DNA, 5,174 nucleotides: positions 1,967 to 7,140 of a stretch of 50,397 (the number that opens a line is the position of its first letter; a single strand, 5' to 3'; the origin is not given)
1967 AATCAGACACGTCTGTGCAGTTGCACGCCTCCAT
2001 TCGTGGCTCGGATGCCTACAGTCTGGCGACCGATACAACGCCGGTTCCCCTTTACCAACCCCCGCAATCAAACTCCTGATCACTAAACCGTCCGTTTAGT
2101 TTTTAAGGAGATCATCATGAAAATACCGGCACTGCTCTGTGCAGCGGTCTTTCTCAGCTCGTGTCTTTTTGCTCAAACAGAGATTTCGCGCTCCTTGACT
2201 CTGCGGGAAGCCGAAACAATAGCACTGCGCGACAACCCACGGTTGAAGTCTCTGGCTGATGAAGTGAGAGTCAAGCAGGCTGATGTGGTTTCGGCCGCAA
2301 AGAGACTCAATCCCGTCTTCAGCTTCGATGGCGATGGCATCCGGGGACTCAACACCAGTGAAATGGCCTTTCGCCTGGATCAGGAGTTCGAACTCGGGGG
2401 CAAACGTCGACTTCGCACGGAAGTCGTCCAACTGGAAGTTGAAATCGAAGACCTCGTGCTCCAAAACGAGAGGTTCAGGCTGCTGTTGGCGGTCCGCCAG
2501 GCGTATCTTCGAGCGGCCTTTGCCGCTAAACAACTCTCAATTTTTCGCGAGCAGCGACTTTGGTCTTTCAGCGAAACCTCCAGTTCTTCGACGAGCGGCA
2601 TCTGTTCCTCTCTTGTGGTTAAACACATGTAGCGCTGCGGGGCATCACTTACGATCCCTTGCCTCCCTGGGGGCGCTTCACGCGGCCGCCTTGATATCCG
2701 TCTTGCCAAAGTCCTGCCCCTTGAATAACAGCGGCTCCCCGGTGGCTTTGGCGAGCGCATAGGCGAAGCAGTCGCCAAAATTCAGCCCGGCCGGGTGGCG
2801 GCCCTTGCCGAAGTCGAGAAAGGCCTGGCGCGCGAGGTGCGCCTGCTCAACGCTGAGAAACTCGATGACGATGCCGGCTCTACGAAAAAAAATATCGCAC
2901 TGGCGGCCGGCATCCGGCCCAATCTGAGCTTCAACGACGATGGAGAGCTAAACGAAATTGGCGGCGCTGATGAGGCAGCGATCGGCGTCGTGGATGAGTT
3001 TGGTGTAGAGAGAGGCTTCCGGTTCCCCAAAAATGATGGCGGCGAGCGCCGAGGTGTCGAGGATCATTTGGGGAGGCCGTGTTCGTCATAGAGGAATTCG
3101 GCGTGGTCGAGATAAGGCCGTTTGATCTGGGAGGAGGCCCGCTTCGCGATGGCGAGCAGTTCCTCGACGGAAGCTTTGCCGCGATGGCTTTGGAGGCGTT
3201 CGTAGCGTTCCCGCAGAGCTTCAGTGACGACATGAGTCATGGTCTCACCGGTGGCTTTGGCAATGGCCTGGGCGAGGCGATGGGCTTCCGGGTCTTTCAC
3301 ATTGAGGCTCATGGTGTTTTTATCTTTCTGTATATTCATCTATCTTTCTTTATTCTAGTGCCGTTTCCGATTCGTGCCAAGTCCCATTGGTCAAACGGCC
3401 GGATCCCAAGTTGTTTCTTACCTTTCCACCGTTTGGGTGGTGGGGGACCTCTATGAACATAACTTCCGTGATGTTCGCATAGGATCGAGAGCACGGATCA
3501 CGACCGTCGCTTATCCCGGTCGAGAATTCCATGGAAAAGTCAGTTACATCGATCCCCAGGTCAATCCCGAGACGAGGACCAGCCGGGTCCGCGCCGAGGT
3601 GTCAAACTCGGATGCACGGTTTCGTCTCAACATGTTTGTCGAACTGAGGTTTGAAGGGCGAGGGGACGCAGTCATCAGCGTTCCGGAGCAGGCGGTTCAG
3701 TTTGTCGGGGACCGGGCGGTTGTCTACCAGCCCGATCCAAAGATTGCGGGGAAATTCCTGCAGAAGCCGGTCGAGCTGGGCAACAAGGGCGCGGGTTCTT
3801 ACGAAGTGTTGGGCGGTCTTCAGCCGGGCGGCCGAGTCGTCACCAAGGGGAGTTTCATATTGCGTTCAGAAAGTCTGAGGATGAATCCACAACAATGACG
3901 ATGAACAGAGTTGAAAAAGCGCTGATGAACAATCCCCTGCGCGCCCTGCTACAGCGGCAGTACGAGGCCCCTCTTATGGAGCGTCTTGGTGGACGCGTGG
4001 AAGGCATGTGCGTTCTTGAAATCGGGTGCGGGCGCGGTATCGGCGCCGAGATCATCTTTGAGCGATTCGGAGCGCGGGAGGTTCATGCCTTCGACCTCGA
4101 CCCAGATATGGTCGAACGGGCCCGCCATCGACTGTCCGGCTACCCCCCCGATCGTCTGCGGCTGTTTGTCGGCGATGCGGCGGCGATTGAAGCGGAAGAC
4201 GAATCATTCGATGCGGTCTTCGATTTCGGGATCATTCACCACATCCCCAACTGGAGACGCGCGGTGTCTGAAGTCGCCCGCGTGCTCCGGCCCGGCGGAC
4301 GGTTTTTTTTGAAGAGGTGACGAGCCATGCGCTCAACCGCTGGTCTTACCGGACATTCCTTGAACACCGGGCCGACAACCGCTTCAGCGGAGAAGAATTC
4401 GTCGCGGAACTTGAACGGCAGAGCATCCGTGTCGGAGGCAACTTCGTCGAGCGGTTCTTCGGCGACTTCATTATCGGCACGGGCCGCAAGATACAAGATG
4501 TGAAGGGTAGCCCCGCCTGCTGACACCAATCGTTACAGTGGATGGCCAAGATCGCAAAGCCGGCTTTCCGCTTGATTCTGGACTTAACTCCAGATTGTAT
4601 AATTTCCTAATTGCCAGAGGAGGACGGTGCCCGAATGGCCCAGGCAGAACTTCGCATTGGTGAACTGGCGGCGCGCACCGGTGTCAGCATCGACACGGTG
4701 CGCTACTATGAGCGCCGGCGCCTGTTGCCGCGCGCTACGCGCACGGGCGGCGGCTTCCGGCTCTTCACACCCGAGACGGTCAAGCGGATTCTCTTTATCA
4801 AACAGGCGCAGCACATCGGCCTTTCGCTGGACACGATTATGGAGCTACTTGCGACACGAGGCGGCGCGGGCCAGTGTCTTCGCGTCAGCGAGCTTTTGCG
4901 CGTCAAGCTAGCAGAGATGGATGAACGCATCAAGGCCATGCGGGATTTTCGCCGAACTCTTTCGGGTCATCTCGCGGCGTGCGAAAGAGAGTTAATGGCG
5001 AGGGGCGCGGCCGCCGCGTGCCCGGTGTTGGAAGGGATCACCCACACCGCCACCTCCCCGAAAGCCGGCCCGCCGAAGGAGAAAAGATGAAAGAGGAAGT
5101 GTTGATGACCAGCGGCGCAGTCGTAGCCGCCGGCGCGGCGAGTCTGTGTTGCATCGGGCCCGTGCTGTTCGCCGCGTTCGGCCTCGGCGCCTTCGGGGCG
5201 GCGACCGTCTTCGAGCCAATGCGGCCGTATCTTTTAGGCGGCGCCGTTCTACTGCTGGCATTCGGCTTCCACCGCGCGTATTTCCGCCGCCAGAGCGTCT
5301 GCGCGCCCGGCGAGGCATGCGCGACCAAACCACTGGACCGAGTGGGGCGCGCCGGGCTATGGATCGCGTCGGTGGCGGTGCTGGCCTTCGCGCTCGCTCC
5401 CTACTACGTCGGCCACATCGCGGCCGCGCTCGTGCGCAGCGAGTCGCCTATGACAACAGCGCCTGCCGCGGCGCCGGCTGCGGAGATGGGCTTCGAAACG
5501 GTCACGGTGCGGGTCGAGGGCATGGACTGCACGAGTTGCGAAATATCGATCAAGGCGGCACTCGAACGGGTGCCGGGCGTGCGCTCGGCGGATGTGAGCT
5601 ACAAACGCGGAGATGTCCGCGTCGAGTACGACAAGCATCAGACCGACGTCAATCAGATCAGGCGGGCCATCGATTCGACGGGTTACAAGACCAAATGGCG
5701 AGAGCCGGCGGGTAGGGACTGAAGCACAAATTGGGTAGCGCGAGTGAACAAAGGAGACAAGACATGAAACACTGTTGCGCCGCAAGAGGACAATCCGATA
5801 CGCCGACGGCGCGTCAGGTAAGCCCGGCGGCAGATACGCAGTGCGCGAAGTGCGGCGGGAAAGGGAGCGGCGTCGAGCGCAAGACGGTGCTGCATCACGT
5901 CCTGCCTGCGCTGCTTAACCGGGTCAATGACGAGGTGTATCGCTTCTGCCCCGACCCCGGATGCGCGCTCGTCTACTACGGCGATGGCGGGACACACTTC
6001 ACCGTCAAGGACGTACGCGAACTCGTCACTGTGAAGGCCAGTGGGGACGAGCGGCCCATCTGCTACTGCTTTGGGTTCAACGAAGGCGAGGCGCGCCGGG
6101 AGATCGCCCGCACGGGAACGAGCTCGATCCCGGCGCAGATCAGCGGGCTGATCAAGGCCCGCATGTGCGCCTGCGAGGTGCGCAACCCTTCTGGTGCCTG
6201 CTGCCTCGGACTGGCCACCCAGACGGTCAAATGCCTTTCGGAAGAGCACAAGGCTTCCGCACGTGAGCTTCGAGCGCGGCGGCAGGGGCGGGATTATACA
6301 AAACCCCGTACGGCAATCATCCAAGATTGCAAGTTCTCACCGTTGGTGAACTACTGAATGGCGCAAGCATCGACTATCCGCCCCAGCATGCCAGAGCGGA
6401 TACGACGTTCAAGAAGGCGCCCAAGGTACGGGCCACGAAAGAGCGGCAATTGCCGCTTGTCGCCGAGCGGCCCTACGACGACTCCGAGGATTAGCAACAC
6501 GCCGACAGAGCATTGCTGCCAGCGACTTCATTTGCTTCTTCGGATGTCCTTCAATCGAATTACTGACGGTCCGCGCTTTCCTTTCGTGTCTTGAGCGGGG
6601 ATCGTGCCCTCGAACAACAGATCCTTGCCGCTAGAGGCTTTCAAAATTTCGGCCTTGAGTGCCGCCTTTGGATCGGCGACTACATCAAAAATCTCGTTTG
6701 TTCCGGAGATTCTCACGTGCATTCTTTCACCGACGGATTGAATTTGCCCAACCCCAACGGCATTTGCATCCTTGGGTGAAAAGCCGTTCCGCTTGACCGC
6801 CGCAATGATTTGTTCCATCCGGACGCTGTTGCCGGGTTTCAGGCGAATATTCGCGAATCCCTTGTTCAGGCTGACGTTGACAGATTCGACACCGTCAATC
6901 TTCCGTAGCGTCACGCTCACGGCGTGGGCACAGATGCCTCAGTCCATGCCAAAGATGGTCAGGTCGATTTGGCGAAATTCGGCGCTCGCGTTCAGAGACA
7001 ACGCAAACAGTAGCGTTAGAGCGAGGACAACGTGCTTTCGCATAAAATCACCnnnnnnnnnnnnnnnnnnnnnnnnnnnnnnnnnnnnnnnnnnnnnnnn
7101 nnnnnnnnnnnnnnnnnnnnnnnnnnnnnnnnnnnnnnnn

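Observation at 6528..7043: In-frame TGA at the first Cys of an HMA CxxC motif, followed by a SECIS-like hairpin: candidate selenocysteine metallochaperone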

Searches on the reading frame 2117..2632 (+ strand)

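Call 37: search_protein_families(library=pfam, proteins=[window:2117-2632:+], max_evalue=0.0001)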
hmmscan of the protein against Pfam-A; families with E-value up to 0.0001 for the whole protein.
window:2117-2632:+ (171 aa): 1 family
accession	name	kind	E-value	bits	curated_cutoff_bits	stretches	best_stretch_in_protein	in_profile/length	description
PF02321.23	OEP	-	8.2e-10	39.2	22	1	30-145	2-128/187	Outer membrane efflux protein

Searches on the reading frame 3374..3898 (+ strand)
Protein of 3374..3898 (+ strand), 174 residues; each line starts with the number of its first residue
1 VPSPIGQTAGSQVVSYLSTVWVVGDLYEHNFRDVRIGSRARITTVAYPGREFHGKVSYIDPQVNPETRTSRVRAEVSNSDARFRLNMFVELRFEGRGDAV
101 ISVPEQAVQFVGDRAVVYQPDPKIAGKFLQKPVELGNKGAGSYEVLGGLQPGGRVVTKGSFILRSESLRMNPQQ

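Call 37: search_protein_families(library=pfam, proteins=[window:3374-3898:+], max_evalue=0.0001)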
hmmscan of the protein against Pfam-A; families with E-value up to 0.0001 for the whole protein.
window:3374-3898:+ (174 aa): 2 families
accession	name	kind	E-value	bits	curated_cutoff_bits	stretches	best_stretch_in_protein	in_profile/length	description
PF16576.10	HlyD_D23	-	4.2e-25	88.7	30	1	14-89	139-214/214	Barrel-sandwich domain of CusB or HlyD membrane-fusion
PF13437.12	HlyD_3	-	6.9e-07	30.4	22.2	1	18-79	34-96/106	HlyD family secretion protein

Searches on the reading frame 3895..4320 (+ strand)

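Call 37: search_protein_families(library=pfam, proteins=[window:3895-4320:+], max_evalue=0.0001)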
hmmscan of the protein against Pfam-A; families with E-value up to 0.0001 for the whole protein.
window:3895-4320:+ (141 aa): 10 families
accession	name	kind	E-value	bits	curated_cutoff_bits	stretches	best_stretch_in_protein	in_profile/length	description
PF13649.12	Methyltransf_25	-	3.6e-24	85.7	27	1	40-135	1-97/97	Methyltransferase domain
PF08241.18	Methyltransf_11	-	5.6e-24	85.1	21.2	1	41-139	1-95/95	Methyltransferase domain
PF08242.18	Methyltransf_12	-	5.4e-20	72.4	30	1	41-137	1-98/98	Methyltransferase domain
PF13847.12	Methyltransf_31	-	1.7e-17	63.9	27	1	36-139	3-109/145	Methyltransferase domain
PF13489.12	Methyltransf_23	-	2.9e-15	56.8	27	1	20-139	6-116/164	Methyltransferase domain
PF01209.24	Ubie_methyltran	-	2.6e-11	43.8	20.1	1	11-138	23-150/233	ubiE/COQ5 methyltransferase family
PF00398.26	RrnaAD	-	2.3e-06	27.4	24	1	36-119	30-109/263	Ribosomal RNA adenine dimethylase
PF02353.26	CMAS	-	3.1e-05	23.9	27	1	36-140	62-165/273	Mycolic acid cyclopropane synthetase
PF01135.25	PCMT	-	6.4e-05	23.3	20.3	1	25-119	63-157/210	Protein-L-isoaspartate(D-aspartate) O-methyltransferase (PCMT)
PF05148.21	Methyltransf_8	-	6.9e-05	23.2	27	0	29-138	65-155/219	Hypothetical methyltransferase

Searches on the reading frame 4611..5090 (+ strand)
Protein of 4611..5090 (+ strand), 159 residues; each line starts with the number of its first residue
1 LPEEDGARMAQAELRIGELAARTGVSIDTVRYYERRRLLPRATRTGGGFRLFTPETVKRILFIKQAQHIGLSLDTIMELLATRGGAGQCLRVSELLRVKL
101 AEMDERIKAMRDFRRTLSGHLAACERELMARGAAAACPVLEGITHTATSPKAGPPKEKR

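Call 37: search_protein_families(library=pfam, proteins=[window:4611-5090:+], max_evalue=0.0001)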
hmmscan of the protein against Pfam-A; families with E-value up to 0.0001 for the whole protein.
window:4611-5090:+ (159 aa): 3 families
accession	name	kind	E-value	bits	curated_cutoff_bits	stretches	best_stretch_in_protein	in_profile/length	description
PF13411.12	MerR_1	-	1.6e-17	63.8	21.6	1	15-81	2-67/69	MerR HTH family regulatory protein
PF00376.29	MerR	-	3e-14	53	28.2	1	15-52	1-38/38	MerR family regulatory protein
PF09278.17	MerR-DNA-bind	-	4.4e-12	46.9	25.4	1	57-118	1-63/65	MerR, DNA binding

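Call 76: search_protein_families(library=ncbifam, proteins=[window:4611-5090:+], max_evalue=1e-10)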
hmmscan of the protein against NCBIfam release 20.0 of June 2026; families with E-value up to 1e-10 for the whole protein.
window:4611-5090:+ (159 aa): 8 families
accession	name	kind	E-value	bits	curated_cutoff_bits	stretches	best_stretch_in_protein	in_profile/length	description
NF007069.0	PRK09514.1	equivalog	1.4e-27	96.4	143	1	14-148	2-135/141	Zn(2+)-responsive transcriptional regulator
TIGR02051.1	MerR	equivalog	5e-26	91.4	150.85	1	15-141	1-122/124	mercury resistance transcriptional regulator MerR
TIGR02043.1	ZntR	equivalog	4.6e-25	88.3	167.95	1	14-141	2-128/131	Zn(2+)-responsive transcriptional regulator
TIGR02047.1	CadR-PbrR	equivalog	6.6e-24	84.4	151.45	1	14-142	1-126/127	Cd(II)/Pb(II)-responsive transcriptional regulator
TIGR02044.1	CueR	equivalog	1.1e-19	70.7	147.4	1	15-143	2-126/127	Cu(I)-responsive transcriptional regulator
NF010315.0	PRK13752.1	subfamily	8.9e-19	68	261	1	13-145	7-134/144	mercury resistance transcriptional regulator MerR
TIGR01950.1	SoxR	equivalog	8.4e-15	54.8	116.9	1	13-121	1-110/142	redox-sensitive transcriptional activator SoxR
NF041849.1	trans_regNmlR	equivalog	2.4e-13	50.2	175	1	16-116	3-104/117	stress response transcriptional regulator NmlR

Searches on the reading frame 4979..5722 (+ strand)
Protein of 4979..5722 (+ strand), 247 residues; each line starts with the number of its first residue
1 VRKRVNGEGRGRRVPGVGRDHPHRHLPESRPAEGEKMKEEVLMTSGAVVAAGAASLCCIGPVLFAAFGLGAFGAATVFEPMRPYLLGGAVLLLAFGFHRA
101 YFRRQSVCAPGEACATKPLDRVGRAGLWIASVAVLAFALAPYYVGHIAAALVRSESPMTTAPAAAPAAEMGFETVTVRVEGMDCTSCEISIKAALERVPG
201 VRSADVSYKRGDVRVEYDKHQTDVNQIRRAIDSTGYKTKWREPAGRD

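Call 7: search_protein_families(library=pfam, proteins=[window:4979-5722:+], max_evalue=0.01)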
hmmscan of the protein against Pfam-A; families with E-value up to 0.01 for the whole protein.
window:4979-5722:+ (247 aa): 3 families
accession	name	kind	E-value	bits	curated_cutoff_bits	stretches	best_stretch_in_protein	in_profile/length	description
PF00403.32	HMA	-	3.4e-18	66.2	24.8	1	176-237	1-62/62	Heavy-metal-associated domain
PF02411.20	MerT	-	1.6e-13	51.1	32.9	1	46-144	13-112/116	MerT mercuric transport protein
PF19803.4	DUF6286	-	2e-05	25.5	35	1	180-233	33-86/108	Family of unknown function (DUF6286)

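Call 35: search_protein_families(library=ncbifam, proteins=[window:4979-5722:+], max_evalue=0.01)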
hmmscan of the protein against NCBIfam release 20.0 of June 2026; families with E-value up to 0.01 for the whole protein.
window:4979-5722:+ (247 aa): 17 families
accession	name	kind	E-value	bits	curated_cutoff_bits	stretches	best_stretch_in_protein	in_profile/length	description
NF033556.1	MerTP_fusion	equivalog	3.5e-33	114.8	180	1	47-238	2-185/186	mercuric transport protein MerTP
NF045683.1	MerT_CopZ_Se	exception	4.3e-26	91.8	375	1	40-243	12-232/235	MerT/CopZ fusion-like heavy metal transport selenoprotein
NF041115.1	UxxU_metal_bind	equivalog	5.9e-18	64.8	95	1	173-239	4-70/74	metal-binding (seleno)protein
NF033795.1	chaper_CopZ_Bs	exception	8.4e-17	61.1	91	1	175-237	2-64/66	copper chaperone CopZ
NF010314.2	PRK13751.2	equivalog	5.8e-16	58.7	150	1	44-143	12-111/116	mercuric ion transporter MerT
TIGR02052.1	MerP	equivalog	1.4e-14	54.3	92.55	1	170-238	20-88/92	mercury resistance system periplasmic binding protein MerP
NF047957.1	CopZ_AFE_1862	equivalog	5.8e-13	49.1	85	1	176-238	2-61/62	CopZ family metallochaperone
NF033794.2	chaper_CopZ_Eh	exception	1.2e-12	47.7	95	1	176-239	3-66/68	copper chaperone CopZ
NF010311.1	PRK13748.1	subfamily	4e-12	45.7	600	1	176-241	2-66/560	mercury(II) reductase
TIGR00003.1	TIGR00003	subfamily_domain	1.3e-09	38.1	62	1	175-237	2-64/66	copper ion binding protein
NF033553.1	MerP_Gpos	exception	1.5e-07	31.3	110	1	171-237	43-110/112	mercury resistance system substrate-binding protein MerP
NF008262.1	PRK11033.1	equivalog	3.1e-07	29.2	1005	1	169-239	37-105/731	zinc/cadmium/mercury/lead-transporting ATPase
NF033775.1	P_type_ZntA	exception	5.8e-06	24.9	1240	1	167-239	43-112/732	Zn(II)/Cd(II)/Pb(II) translocating P-type ATPase ZntA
NF007952.0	PRK10671.1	equivalog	2.6e-05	22.6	1316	1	154-237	84-164/838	copper-exporting P-type ATPase CopA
NF033781.1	chaper_CopP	exception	3.7e-05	23.8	112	1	175-237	2-63/65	copper-binding metallochaperone CopP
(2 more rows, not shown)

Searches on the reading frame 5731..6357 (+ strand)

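Call 7: search_protein_families(library=pfam, proteins=[window:5731-6357:+], max_evalue=0.01)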
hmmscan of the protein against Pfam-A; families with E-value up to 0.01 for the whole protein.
window:5731-6357:+ (208 aa): 2 families
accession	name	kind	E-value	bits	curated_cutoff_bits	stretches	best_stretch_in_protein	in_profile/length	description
PF18423.6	zf_CopZ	-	9.1e-16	58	28.4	1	36-96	2-62/62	Zinc binding domain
PF04324.20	Fer2_BFD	-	0.0057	17.4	26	0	110-148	2-37/50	BFD-like [2Fe-2S] binding domain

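Call 35: search_protein_families(library=ncbifam, proteins=[window:5731-6357:+], max_evalue=0.01)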
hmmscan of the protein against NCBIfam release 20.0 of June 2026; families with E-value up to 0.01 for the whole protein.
window:5731-6357:+ (208 aa): 2 families
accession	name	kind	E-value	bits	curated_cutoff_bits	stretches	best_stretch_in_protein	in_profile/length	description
NF047645.1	CopZ_Nterm_CC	equivalog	5.4e-38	130.3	100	1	12-160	1-135/138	putative iron-sulfur cluster-binding metallochaperone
NF045877.1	CopZ_Nterm_CU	equivalog_domain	3e-18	66.3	190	1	10-166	4-156/161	Csac_0668 family 2Fe-2S cluster-binding (seleno)protein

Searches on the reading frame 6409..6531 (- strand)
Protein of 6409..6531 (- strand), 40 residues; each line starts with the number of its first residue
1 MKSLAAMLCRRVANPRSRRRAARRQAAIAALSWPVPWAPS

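Call 7: search_protein_families(library=pfam, proteins=[window:6409-6531:-], max_evalue=0.01)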
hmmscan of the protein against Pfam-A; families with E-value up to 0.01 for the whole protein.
window:6409-6531:- (40 aa): 0 families

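Call 35: search_protein_families(library=ncbifam, proteins=[window:6409-6531:-], max_evalue=0.01)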
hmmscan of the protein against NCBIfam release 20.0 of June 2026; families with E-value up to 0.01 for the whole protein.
window:6409-6531:- (40 aa): 0 families

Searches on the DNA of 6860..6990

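Call 97: search_rna_families(source=window, start=6860, end=6990, threshold=evalue, max_evalue=10)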
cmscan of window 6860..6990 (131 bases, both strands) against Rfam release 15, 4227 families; matches with E-value up to 10: 1.
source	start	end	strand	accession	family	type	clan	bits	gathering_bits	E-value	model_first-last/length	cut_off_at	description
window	6873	6933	-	RF02470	Ms_IGR-8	Gene; sRNA;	-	10.2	44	4.8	1-63/63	no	Mycobacterium sRNA Ms_IGR-8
